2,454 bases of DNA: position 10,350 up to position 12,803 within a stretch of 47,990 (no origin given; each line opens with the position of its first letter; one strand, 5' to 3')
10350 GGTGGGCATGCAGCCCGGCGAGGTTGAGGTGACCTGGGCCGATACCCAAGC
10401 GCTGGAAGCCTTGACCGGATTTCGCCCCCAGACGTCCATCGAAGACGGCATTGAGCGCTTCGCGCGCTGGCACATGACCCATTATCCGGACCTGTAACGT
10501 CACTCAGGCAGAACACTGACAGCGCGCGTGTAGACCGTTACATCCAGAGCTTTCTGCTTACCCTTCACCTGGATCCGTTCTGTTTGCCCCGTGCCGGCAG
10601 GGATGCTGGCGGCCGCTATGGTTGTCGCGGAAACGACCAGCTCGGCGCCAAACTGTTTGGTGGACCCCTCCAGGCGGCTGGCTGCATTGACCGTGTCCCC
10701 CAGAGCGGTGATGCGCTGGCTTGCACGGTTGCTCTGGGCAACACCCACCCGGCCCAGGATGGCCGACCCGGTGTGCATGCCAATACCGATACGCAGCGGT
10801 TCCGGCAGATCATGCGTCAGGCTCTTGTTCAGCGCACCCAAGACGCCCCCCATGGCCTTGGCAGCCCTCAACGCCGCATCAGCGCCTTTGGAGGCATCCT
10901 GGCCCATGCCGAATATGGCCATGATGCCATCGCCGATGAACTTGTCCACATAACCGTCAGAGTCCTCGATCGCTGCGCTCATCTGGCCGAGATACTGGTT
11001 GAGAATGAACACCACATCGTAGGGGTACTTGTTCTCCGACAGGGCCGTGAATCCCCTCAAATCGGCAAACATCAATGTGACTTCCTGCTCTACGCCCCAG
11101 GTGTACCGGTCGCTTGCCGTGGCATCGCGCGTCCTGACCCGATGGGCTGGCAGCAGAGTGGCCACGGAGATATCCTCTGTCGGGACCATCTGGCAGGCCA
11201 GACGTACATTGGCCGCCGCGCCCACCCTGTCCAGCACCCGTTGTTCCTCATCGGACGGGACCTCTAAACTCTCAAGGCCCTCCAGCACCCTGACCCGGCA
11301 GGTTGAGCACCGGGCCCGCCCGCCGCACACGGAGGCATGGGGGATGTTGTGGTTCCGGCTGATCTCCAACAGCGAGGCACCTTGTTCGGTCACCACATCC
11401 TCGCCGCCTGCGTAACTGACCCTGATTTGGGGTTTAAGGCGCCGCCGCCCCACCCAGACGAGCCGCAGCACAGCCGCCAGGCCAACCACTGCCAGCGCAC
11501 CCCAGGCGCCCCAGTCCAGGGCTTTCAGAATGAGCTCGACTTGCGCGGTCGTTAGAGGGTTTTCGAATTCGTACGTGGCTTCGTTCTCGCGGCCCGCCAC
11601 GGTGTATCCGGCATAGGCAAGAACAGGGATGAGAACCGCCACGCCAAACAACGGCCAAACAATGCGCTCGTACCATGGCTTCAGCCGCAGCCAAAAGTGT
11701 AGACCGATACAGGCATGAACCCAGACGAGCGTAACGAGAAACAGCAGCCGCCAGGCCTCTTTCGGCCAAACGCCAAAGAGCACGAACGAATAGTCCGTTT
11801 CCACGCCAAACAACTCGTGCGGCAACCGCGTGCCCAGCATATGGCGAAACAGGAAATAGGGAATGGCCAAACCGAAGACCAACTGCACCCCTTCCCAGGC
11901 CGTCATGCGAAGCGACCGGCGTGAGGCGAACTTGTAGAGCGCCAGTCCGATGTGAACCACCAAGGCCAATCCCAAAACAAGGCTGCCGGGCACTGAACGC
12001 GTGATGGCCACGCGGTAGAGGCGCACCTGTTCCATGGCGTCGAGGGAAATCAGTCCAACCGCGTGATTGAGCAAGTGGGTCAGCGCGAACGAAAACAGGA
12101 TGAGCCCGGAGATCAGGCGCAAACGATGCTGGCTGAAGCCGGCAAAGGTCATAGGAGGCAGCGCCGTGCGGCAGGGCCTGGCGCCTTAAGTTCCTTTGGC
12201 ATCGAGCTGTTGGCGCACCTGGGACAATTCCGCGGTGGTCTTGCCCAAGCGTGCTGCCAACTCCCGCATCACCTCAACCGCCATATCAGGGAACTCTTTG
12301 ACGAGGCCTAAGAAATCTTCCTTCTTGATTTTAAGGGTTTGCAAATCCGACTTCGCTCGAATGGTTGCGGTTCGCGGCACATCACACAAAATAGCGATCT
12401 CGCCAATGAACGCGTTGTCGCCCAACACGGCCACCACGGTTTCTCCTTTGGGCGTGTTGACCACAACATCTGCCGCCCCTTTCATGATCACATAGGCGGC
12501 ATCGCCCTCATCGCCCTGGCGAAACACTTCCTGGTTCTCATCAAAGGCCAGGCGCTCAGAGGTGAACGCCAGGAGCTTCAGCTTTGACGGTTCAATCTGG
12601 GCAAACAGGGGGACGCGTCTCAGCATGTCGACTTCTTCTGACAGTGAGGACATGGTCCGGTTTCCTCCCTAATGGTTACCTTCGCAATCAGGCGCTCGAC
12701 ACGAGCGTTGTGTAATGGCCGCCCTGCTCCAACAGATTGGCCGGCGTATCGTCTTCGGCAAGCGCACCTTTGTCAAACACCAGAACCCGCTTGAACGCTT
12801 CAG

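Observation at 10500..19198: Six-gene array: three glycosyltransferases, a pseudo-ATPase ABC-exporter-like protein, a stand-alone cNMP reader and a redox-type cyclase. Candidate cyclic-nucleotide-gated glycoconjugate assembly/export system.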

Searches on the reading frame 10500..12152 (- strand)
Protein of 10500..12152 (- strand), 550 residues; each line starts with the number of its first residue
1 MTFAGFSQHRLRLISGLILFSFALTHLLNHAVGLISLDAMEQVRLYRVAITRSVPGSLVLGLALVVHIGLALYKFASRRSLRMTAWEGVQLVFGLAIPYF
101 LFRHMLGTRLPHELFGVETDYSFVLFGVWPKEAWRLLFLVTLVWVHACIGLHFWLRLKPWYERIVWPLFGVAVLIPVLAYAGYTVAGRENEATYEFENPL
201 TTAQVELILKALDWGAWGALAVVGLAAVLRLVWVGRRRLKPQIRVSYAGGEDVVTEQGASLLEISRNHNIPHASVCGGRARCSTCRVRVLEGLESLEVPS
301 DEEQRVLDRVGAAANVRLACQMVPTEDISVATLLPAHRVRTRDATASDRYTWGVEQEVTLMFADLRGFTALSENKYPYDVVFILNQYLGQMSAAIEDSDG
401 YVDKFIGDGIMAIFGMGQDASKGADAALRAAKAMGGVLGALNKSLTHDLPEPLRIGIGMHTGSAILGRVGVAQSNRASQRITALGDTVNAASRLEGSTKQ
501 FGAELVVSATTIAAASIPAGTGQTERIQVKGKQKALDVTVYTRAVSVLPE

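Call 3: search_protein_families(library=pfam, proteins=[window:10500-12152:-], max_evalue=0.01)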
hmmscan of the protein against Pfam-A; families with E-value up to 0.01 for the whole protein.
window:10500-12152:- (550 aa): 2 families
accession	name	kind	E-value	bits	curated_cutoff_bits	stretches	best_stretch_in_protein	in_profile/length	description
PF00211.25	Guanylate_cyc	-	4.7e-19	69.1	21.9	1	356-535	7-176/183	Adenylate and Guanylate cyclase catalytic domain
PF00111.32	Fer2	-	1.2e-09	38.4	21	1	254-325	11-77/77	2Fe-2S iron-sulfur cluster binding domain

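Call 6: search_protein_families(library=ncbifam, proteins=[window:10500-12152:-], max_evalue=0.001)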
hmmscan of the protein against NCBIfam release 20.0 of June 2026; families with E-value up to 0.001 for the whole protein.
window:10500-12152:- (550 aa): 3 families
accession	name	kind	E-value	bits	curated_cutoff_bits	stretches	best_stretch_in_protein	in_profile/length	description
TIGR02007.1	fdx_isc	equivalog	4.5e-12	46.1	132.1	1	252-330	17-97/110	ISC system 2Fe-2S type ferredoxin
TIGR01941.1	nqrF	equivalog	9.8e-10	37.9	295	1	243-330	34-118/405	NADH:ubiquinone reductase (Na(+)-transporting) subunit F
NF040756.1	corr_regen_AcsV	exception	3.3e-08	32.4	800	1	250-332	8-85/632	corrinoid activation/regeneration protein AcsV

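Call 100: search_protein_families(library=padloc, proteins=[window:10500-12152:-], max_evalue=0.001)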
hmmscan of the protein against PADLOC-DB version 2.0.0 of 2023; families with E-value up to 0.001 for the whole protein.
window:10500-12152:- (550 aa): 12 families
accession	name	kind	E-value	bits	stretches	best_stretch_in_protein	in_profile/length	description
PDLC00734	PycC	-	2e-21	74.5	1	355-505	187-334/374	Pycsar cyclase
PDLC02367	PycC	-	4.2e-16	57.1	1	353-498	39-177/226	-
PDLC02368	PycC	-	8.9e-13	46.4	1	350-512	37-197/234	-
PDLC00766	PycC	-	5.1e-11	40.4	1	354-499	40-181/232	Pycsar cyclase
PDLC02370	PycC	-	5.2e-11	40.5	1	358-497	82-222/340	-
PDLC02369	PycC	-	3.9e-10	37.7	1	341-510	31-186/248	-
PDLC02366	PycC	-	2.8e-09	34.4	1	355-515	275-435/486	-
PDLC00765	PycC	-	3.9e-09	34.1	1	359-500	259-399/477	Pycsar cyclase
PDLC00764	PycC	-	1e-07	29.3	1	358-438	95-176/449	Pycsar cyclase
PDLC00767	PycC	-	3e-05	21.5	1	358-430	93-166/337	Pycsar cyclase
PDLC00762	PycC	-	4.5e-05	20.5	1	355-506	280-442/508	Pycsar cyclase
PDLC00763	PycC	-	0.00021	18.8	1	348-508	44-200/268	Pycsar cyclase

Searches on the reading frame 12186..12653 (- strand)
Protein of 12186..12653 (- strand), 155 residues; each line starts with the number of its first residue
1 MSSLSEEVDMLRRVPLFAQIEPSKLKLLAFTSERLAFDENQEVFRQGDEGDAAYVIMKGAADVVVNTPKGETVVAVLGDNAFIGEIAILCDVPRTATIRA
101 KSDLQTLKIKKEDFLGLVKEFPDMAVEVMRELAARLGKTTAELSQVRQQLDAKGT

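Call 3: search_protein_families(library=pfam, proteins=[window:12186-12653:-], max_evalue=0.01)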
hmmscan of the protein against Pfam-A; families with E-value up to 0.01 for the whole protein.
window:12186-12653:- (155 aa): 1 family
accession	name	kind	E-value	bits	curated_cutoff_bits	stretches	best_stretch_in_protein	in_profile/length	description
PF00027.35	cNMP_binding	-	1e-20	73.9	27.5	1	36-120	3-88/89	Cyclic nucleotide-binding domain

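Call 6: search_protein_families(library=ncbifam, proteins=[window:12186-12653:-], max_evalue=0.001)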
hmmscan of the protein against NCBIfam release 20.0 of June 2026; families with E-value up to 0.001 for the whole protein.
window:12186-12653:- (155 aa): 6 families
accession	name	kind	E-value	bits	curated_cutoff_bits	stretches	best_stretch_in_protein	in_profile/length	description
NF008732.0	PRK11753.1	equivalog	2.2e-15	56.7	266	1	24-145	15-138/214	cAMP-activated global transcriptional regulator CRP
NF058543.1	ActPatMycb56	equivalog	5.8e-14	51.7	460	1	16-136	3-122/317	acetyltransferase Pat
NF006901.0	PRK09392.1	equivalog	2.9e-09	36.6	211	1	6-138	4-136/236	transcriptional activator FtrB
NF041163.2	encap_f2b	equivalog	4.5e-08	32.6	400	1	10-136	72-200/450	family 2B encapsulin nanocompartment shell protein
TIGR03896.1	cyc_nuc_ocin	subfamily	2.5e-07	30.3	161.05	1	17-137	146-267/317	bacteriocin-type transport-associated protein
NF050815.1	TransActFtrBCaul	equivalog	1e-05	24.9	300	1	7-134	7-134/251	transcriptional activator FtrB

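Call 70: search_solved_structures(query=window:12186-12653:-, max_evalue=0.000001)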
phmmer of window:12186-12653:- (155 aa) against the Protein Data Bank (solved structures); distinct sequences matched with E-value up to 0.000001: 136 (the best 60 are shown).
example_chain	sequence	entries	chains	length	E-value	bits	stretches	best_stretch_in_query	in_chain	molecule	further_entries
9ya0_MA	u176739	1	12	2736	6.3e-34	120.2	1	8-122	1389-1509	PCR12, TGME49_219070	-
5dyk_A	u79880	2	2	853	3.5e-25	91.9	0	10-119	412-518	CGMP-dependent protein kinase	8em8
5ezr_A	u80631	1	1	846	5.6e-24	88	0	10-118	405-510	cGMP-dependent protein kinase, putative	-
4rz7_A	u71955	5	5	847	5.7e-24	88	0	10-118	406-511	cGMP-dependent protein kinase, putative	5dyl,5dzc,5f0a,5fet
9p74_A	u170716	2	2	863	6.2e-24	87.9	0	10-118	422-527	cGMP-dependent protein kinase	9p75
1ne4_A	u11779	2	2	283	7.3e-23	84.4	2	10-115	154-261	cAMP-dependent protein kinase type I-alpha regulatory chain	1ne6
1rgs_A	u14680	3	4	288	7.6e-23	84.3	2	10-115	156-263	CAMP DEPENDENT PROTEIN KINASE | cAMP-dependent protein kinase type I-alpha regulatory chain | cAMP-dependent protein kinase type I-alpha regulatory subunit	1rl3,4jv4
5jr7_B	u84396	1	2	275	7.9e-23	84.3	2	10-114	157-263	cAMP-dependent protein kinase type I-alpha regulatory subunit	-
4mx3_A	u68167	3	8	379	1.7e-22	83.2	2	10-115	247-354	cAMP-dependent protein kinase type I-alpha regulatory subunit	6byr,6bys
6no7_B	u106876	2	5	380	1.7e-22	83.2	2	10-115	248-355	cAMP-dependent protein kinase type I-alpha regulatory subunit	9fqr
2qcs_B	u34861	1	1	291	2.1e-22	82.9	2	10-115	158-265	cAMP-dependent protein kinase type I-alpha regulatory subunit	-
4x6r_B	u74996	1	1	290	2.1e-22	82.9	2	10-115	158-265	cAMP-dependent protein kinase type I-alpha regulatory subunit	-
9edc_B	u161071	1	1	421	2.5e-22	82.7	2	10-115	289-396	cAMP-dependent protein kinase type I-alpha regulatory subunit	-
4din_B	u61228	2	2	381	3.3e-22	82.3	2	10-114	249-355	cAMP-dependent protein kinase type I-beta regulatory subunit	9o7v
7lz4_A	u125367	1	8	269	4.3e-22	81.9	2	10-115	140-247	cAMP-dependent protein kinase type I-alpha regulatory subunit, N-terminally processed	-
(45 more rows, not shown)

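Call 100: search_protein_families(library=padloc, proteins=[window:12186-12653:-], max_evalue=0.001)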
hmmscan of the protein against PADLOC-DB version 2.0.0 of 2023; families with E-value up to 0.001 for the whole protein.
window:12186-12653:- (155 aa): 5 families
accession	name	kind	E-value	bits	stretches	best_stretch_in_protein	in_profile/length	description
PDLC02371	PycTIR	-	4.8e-15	53.7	1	28-148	33-150/288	-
PDLC00731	Effector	-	7.1e-15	52.8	1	28-148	36-153/306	TIR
PDLC00732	Effector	-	8.2e-14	49.2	1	28-147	32-148/301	TIR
PDLC00730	Effector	-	9.7e-09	32.8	1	35-136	59-158/299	TIR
PDLC00734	PycC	-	6.7e-07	26.7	1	33-150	34-153/374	Pycsar cyclase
